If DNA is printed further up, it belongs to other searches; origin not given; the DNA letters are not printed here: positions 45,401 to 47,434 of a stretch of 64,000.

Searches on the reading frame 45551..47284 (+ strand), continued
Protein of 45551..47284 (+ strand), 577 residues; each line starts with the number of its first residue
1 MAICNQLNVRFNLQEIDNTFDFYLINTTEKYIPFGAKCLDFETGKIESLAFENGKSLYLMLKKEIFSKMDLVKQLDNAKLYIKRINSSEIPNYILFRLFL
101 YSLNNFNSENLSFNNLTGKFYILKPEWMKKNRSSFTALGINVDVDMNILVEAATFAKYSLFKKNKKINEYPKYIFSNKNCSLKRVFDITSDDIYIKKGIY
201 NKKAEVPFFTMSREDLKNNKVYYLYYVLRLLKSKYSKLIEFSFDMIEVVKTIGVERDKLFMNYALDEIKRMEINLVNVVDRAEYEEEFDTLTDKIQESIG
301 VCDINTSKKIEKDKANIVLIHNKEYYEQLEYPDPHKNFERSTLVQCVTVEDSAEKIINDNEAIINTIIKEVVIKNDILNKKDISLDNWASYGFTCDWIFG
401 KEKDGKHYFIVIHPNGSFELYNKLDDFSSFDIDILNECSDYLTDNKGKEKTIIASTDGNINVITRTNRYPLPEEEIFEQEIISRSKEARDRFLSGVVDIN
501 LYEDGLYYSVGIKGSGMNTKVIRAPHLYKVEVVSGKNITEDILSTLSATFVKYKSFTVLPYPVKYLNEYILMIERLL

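Call 57: search_solved_structures(query=A2, max_evalue=0.01, show_alignments=4)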
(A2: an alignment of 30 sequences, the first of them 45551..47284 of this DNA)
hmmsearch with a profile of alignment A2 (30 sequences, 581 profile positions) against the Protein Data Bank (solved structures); distinct sequences matched with E-value up to 0.01: 4.
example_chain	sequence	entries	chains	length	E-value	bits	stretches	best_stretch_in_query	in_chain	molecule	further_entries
8u0j_A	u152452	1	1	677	5.6e-20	74.4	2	76-384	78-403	DdmE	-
8u3k_E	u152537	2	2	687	5.9e-20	74.4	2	76-384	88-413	DdmE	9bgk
9ezy_B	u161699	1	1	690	6e-20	74.3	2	76-384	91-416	Vibrio cholerae DdmE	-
9iw3_A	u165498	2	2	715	9.1e-17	63.8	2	510-575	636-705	DdmE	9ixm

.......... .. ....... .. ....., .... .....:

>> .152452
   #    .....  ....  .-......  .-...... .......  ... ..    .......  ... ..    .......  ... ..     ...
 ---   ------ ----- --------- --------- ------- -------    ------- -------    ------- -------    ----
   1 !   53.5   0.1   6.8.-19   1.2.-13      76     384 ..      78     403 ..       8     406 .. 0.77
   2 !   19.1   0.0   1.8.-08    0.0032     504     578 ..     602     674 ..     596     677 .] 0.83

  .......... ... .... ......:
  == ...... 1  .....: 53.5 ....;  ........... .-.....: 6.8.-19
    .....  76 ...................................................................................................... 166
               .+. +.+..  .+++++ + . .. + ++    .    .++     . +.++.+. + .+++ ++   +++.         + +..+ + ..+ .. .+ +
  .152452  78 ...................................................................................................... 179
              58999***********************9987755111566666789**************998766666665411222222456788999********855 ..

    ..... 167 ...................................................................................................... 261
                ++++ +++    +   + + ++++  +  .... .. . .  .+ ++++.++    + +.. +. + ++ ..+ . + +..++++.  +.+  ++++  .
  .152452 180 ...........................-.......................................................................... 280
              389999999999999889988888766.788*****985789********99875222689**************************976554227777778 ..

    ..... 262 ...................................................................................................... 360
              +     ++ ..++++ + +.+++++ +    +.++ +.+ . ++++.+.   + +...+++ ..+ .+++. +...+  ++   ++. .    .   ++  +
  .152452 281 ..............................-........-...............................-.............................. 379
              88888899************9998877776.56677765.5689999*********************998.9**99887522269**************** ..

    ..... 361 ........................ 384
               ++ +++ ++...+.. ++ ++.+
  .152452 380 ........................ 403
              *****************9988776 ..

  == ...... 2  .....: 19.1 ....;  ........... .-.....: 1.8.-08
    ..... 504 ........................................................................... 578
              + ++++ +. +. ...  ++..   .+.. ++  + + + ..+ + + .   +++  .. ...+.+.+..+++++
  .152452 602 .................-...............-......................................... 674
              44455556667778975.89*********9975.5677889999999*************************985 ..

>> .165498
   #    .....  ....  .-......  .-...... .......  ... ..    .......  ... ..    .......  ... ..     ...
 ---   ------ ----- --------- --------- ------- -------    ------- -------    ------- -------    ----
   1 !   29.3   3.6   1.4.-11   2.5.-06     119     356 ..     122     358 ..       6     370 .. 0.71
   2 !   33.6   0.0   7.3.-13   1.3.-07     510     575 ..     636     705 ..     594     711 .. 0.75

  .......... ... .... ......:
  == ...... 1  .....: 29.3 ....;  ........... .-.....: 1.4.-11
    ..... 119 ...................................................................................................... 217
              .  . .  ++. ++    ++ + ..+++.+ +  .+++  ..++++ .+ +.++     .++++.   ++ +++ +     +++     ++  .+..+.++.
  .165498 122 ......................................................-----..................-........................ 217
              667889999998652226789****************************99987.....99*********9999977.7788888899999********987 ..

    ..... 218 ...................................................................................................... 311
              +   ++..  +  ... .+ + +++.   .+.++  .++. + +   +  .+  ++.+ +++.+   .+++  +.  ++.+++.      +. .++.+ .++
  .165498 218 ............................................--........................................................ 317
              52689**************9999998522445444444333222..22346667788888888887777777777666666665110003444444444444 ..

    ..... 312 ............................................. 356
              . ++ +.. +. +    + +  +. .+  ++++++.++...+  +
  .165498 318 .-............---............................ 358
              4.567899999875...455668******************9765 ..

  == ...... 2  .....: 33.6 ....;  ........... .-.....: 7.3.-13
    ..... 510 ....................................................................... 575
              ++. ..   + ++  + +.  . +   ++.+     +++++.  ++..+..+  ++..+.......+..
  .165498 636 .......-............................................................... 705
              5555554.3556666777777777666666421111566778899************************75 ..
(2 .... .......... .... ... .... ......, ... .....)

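Call 87: search_protein_families(library=pfam, proteins=[L091:378-1838:+, L091:1747-2910:+, L091:2759-4651:+, L091:4638-5105:+, L128:12311-15121:-, L128:15584-19321:+], max_evalue=0.001)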
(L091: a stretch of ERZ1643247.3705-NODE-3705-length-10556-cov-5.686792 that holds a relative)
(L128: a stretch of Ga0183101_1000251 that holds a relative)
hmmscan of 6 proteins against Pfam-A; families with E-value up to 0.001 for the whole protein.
L091:378-1838:+ (486 aa): 1 family
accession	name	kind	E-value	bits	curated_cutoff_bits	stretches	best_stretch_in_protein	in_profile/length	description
PF18145.6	SAVED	-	1e-11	45.3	26.2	1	304-486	13-190/190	SMODS-associated and fused to various effectors sensor domain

L091:1747-2910:+ (387 aa): 2 families
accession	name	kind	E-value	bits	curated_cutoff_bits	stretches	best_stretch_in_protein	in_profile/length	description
PF18144.7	SMODS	-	2.1e-28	100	26.5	1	35-160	1-131/164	Second Messenger Oligonucleotide or Dinucleotide Synthetase domain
PF21654.3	DncV-like_NTFase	-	3.8e-07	31.4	24.9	1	81-152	3-73/90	Cyclic GMP-AMP synthase DncV-like, nucleotidyltransferase domain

L091:2759-4651:+ (630 aa): 1 family
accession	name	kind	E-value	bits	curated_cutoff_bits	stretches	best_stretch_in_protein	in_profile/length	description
PF00899.27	ThiF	-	2.6e-23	82.9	28.1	1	404-613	15-215/238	ThiF family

L091:4638-5105:+ (155 aa): 1 family
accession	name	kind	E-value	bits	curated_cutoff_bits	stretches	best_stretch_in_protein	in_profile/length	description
PF14464.11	Prok-JAB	-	6.3e-08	32.9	25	1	23-137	10-108/114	Prokaryotic homologs of the JAB domain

L128:12311-15121:- (936 aa): 6 families
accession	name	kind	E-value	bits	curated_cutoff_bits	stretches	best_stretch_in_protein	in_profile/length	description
PF04851.21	ResIII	-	2.3e-34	119.1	22.5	1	196-345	2-164/164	Type III restriction enzyme, res subunit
PF11907.13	DUF3427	-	1e-30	107.5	27.7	1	679-920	7-273/280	Domain of unknown function (DUF3427)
PF00271.37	Helicase_C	-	3.4e-13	50.3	23.5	1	424-522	12-108/110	Helicase conserved C-terminal domain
PF13091.12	PLDc_2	-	7.2e-10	39.3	27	1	46-158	27-132/132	PLD-like domain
PF00270.35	DEAD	-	1.2e-09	38.6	26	1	201-344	3-161/167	DEAD/DEAH box helicase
PF18766.7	SWI2_SNF2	-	0.00017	21.8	26.7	1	213-385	14-196/221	SWI2/SNF2 ATPase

L128:15584-19321:+ (1245 aa): 3 families
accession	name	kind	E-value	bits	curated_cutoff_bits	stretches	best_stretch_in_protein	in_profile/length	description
PF13306.12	LRR_5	-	8.5e-55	184.5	27.7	3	128-235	8-113/127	BspA type Leucine rich repeat region (6 copies)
PF08238.18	Sel1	-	6.2e-35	118.8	30.7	2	1051-1083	3-34/36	Sel1 repeat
PF13855.12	LRR_8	-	7.1e-05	22.9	27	0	580-620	13-54/61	Leucine rich repeat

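Call 88: search_protein_families(library=padloc, proteins=[L091:378-1838:+, L091:1747-2910:+, L091:2759-4651:+, L091:4638-5105:+], max_evalue=0.0001)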
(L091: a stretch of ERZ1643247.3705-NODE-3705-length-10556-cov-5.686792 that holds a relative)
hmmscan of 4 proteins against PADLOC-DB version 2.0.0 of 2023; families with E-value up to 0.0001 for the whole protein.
L091:378-1838:+ (486 aa): 11 families
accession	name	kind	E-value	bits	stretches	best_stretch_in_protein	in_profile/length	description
PDLC02004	SAVED3--SAVED_PDDEXK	-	4.4e-63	212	1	6-485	5-489/490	-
PDLC00737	Effector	-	5.5e-61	205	1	6-485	5-504/506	Endonuclease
PDLC00752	Effector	-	1.3e-58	197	1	5-484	4-504/508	Endonuclease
PDLC00741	Effector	-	2.6e-25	86.9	1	7-468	11-473/489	Endonuclease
PDLC02005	SAVED3--SAVED_PDDEXK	-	9.7e-25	85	1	11-468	15-468/483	-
PDLC00735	Effector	-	4.5e-16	56.8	1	131-473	111-448/462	Endonuclease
PDLC02007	SAVED3--SAVED_PDDEXK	-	7e-11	39.5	1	9-468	8-469/485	-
PDLC02012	SAVED5--SAVED_TIR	-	1.3e-07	29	1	238-484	159-388/404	-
PDLC02008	SAVED4--SAVED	-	4e-07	28.7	1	371-472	2-91/104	-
PDLC02011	SAVED4--SAVED_TM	-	1e-05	23.2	1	364-472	159-262/278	-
PDLC00747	Effector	-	4.5e-05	20.8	0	431-481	319-371/373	Endonuclease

L091:1747-2910:+ (387 aa): 34 families (the best 25 are shown)
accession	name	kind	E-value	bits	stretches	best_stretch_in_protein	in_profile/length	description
PDLC00822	Cyclase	-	7.8e-110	365.7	1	35-387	1-375/375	oligonucleotide-cyclase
PDLC00773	Cyclase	-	1.2e-51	174.2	2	205-366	133-299/334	oligonucleotide-cyclase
PDLC00823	Cyclase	-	1.6e-27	94.8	2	203-364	126-284/285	oligonucleotide-cyclase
PDLC00793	Cyclase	-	1.2e-26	91.9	2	205-367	136-303/462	oligonucleotide-cyclase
PDLC00798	Cyclase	-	2e-25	87.9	2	37-159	3-127/344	oligonucleotide-cyclase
PDLC00810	Cyclase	-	4.5e-25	86.8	2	37-159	4-130/335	oligonucleotide-cyclase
PDLC00774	Cyclase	-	1.4e-22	78.3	2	216-374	145-298/316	oligonucleotide-cyclase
PDLC00795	Cyclase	-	6e-22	76.2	2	35-137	2-105/340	oligonucleotide-cyclase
PDLC00809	Cyclase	-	9.5e-21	72.7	2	39-151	6-114/295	oligonucleotide-cyclase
PDLC00787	Cyclase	-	3.5e-20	70.6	2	35-203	1-167/333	oligonucleotide-cyclase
PDLC00802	Cyclase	-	4.7e-19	66.8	1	209-364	177-331/332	oligonucleotide-cyclase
PDLC00796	Cyclase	-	1.5e-17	62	2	207-372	134-295/432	oligonucleotide-cyclase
PDLC00820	Cyclase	-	2.3e-17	61.3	2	41-159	7-128/324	oligonucleotide-cyclase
PDLC00769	Cyclase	-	4.2e-16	57.2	1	37-162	3-125/261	oligonucleotide-cyclase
PDLC00780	Cyclase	-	1.5e-15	55.2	1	34-235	6-184/388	oligonucleotide-cyclase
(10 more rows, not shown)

L091:2759-4651:+ (630 aa): 32 families (the best 25 are shown)
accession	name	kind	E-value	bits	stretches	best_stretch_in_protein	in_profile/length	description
PDLC00848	E1-E2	-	6.9e-139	461.9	1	55-620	7-593/607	E1-E2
PDLC00839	E1-E2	-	1.7e-129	430.8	1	55-618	6-587/602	E1-E2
PDLC00835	E1-E2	-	8.8e-79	263.7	1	79-598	29-567/778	E1-E2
PDLC00852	E1-E2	-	2.6e-34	116.7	1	262-610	193-528/546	E1-E2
PDLC00827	E1-E2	-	3.8e-29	99.6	1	272-610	199-535/711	E1-E2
PDLC00855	E1-E2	-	1.6e-26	91.5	1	402-525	295-426/579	E1-E2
PDLC00837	E1-E2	-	1.7e-25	87.9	1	315-523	240-446/593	E1-E2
PDLC00836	E1-E2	-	1.2e-24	84.9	1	288-507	217-443/602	E1-E2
PDLC00832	E1-E2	-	3.7e-24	82.8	1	398-611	327-544/588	E1-E2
PDLC00853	E1-E2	-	2.6e-23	80.8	1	368-520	268-422/546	E1-E2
PDLC00844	E1-E2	-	5e-23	79.5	1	395-514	261-384/489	E1-E2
PDLC00856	E1-E2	-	2.8e-22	76.9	1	414-515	327-430/573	E1-E2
PDLC00842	E1-E2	-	3.9e-22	76.7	1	402-522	298-420/549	E1-E2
PDLC00850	E1-E2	-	6e-21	72.5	1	285-508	201-416/566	E1-E2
PDLC00826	E1-E2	-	3.8e-20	70.1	1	293-508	212-434/576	E1-E2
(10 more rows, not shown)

L091:4638-5105:+ (155 aa): 25 families
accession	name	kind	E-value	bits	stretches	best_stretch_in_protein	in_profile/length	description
PDLC00890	JAB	-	2.7e-41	138.7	1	7-149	8-153/157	JAB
PDLC00889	JAB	-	5.9e-39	131.3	1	22-142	32-152/168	JAB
PDLC00896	JAB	-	1.5e-19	68.2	1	18-134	23-139/159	JAB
PDLC00902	JAB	-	4.4e-19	66.7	1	18-140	22-143/159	JAB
PDLC00835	E1-E2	-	6.6e-19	65.7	1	19-149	626-758/778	E1-E2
PDLC00827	E1-E2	-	1.3e-14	51.5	1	29-141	583-698/711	E1-E2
PDLC00887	JAB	-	9.6e-14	49.7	1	9-138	14-143/160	JAB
PDLC00894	JAB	-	1.4e-13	49.2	1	25-144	30-147/158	JAB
PDLC00891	JAB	-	5.2e-13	46.7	1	24-150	25-152/159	JAB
PDLC00909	JAB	-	1.1e-12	46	1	25-146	35-155/168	JAB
PDLC00898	JAB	-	3.9e-12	44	1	5-133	13-140/162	JAB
PDLC00895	JAB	-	1.9e-11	41.9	1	28-143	29-145/162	JAB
PDLC00903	JAB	-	2.6e-10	38.5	1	26-132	29-137/166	JAB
PDLC00908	JAB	-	5.3e-10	37.4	1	17-142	29-151/168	JAB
PDLC00901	JAB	-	2.7e-08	31.9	1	7-132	16-142/163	JAB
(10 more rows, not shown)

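Call 113: search_protein_representatives(alignment_id=A2)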
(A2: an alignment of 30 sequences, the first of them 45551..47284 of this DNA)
Query: 30 sequences, 581 profile positions. Proteins with E-value up to 0.001 (for the whole library): 1078; up to 1e-10: 755; up to 1e-30: 382. The best 150 are listed.
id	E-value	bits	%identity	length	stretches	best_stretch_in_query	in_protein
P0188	6.8e-249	843.6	-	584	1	1-579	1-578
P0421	1.1e-223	760.4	-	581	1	1-577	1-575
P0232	5.3e-216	735.0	-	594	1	2-579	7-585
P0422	2.4e-212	722.9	-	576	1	3-578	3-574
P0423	1.5e-202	690.5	-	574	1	1-577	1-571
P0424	8.2e-199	678.2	-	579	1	1-578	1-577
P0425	2.7e-198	676.5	-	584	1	2-579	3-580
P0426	3.6e-188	643.1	-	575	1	2-575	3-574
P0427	3.6e-185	633.1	-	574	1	2-576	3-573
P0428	5.2e-179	612.8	-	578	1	4-578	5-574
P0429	2.8e-177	607.1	-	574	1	1-574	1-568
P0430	3.5e-167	573.8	-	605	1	1-579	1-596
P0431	5.3e-166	569.8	-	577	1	2-579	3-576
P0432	2.7e-165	567.5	-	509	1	119-577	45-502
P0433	2.4e-164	564.4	-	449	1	1-450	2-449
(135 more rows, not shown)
